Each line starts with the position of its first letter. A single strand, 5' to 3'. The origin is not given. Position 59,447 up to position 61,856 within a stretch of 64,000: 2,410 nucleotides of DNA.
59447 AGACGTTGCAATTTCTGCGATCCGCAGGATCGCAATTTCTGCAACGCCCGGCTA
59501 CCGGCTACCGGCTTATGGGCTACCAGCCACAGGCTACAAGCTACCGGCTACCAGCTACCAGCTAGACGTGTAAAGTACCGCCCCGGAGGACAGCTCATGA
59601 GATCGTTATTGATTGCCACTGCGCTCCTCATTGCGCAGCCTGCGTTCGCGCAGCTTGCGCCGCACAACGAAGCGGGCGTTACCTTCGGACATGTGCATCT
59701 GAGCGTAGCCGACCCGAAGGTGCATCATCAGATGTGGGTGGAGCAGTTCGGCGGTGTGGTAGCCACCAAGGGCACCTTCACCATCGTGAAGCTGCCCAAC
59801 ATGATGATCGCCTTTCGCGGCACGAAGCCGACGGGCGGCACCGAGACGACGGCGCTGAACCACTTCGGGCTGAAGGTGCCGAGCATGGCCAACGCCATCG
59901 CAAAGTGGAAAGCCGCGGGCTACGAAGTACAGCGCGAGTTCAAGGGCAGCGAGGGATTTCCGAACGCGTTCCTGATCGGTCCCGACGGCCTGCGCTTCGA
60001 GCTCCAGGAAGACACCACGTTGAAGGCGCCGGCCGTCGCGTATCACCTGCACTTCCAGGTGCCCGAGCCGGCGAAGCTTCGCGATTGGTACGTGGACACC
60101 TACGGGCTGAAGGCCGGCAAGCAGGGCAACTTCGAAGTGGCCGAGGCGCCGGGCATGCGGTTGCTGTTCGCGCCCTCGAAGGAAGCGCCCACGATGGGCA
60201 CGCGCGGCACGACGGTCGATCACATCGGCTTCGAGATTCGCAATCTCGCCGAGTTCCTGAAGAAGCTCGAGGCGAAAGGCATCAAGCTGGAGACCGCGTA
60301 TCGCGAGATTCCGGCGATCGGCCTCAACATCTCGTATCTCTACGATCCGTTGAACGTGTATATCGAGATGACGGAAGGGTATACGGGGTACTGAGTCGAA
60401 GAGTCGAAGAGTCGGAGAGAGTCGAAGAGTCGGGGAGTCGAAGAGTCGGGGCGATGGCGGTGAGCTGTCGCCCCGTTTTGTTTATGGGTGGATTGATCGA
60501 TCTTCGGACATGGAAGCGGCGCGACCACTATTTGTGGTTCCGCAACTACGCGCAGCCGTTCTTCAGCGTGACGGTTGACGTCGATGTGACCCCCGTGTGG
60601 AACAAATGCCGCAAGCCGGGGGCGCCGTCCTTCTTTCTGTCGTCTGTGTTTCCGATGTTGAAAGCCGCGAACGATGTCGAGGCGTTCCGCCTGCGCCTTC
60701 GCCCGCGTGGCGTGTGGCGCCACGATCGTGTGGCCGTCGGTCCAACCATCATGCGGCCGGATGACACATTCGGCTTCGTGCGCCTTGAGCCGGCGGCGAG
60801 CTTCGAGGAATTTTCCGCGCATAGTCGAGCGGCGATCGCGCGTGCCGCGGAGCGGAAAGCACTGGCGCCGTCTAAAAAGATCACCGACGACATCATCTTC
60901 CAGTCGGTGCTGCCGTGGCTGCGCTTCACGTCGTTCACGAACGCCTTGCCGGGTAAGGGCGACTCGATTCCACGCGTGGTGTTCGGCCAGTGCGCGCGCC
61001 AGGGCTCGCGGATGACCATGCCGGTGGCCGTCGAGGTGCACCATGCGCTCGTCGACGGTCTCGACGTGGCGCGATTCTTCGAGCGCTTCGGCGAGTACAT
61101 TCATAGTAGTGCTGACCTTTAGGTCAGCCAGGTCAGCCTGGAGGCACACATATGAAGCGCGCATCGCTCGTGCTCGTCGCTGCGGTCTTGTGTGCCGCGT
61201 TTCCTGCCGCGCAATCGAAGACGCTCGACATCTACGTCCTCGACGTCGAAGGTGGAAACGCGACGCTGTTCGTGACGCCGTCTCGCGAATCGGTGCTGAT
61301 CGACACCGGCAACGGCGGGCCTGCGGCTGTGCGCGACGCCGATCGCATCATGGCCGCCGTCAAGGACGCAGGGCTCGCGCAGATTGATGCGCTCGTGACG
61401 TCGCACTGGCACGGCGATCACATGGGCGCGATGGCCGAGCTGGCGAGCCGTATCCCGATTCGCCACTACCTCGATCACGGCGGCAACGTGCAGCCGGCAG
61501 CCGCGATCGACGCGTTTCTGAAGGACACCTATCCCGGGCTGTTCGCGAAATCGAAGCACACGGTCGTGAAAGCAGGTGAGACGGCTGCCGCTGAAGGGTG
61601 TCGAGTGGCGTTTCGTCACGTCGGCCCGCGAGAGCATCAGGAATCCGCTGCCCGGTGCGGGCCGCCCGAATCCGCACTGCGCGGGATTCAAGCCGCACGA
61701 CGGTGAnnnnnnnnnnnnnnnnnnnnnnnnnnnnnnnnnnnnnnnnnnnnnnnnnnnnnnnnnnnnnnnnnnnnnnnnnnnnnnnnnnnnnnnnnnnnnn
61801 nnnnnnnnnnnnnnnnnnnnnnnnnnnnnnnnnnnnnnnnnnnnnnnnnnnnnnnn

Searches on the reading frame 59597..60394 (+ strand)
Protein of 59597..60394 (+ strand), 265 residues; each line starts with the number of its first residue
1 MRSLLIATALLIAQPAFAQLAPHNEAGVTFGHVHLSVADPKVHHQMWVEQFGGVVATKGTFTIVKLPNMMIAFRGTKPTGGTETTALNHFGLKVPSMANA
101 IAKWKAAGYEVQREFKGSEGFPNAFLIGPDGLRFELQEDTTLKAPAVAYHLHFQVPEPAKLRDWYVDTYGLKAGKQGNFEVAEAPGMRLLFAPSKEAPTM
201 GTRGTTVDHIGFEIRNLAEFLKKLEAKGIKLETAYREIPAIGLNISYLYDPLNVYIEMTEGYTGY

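Call 17: search_protein_families(library=pfam, proteins=[window:59597-60394:+], max_evalue=0.01)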
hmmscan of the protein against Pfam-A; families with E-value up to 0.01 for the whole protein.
window:59597-60394:+ (265 aa): 3 families
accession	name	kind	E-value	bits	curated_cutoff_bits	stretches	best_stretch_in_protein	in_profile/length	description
PF13669.12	Glyoxalase_4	-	1.8e-10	41.5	27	1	150-237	2-99/109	Glyoxalase/Bleomycin resistance protein/Dioxygenase superfamily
PF00903.31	Glyoxalase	-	3.4e-07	31.1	20.6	1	150-236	4-100/121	Glyoxalase/Bleomycin resistance protein/Dioxygenase superfamily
PF18029.7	Glyoxalase_6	-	7.8e-05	23.7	23.6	0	33-136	2-105/106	Glyoxalase-like domain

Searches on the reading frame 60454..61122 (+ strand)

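Call 86: search_protein_families(library=pfam, proteins=[window:60454-61122:+], max_evalue=0.001)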
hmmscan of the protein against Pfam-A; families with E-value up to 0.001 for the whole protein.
window:60454-61122:+ (222 aa): 1 family
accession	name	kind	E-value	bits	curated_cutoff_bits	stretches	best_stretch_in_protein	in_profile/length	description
PF00302.23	CAT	-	2.6e-27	96.6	23.5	1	14-210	5-202/205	Chloramphenicol acetyltransferase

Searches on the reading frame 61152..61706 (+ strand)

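Call 86: search_protein_families(library=pfam, proteins=[window:61152-61706:+], max_evalue=0.001)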
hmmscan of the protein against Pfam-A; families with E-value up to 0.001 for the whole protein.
window:61152-61706:+ (184 aa): 2 families
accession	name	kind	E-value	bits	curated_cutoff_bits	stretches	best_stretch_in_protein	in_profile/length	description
PF00753.33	Lactamase_B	-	2.5e-12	47.6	22.7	1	32-110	3-76/196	Metallo-beta-lactamase superfamily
PF12706.13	Lactamase_B_2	-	4.5e-05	23.6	27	1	48-103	3-53/200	Beta-lactamase superfamily domain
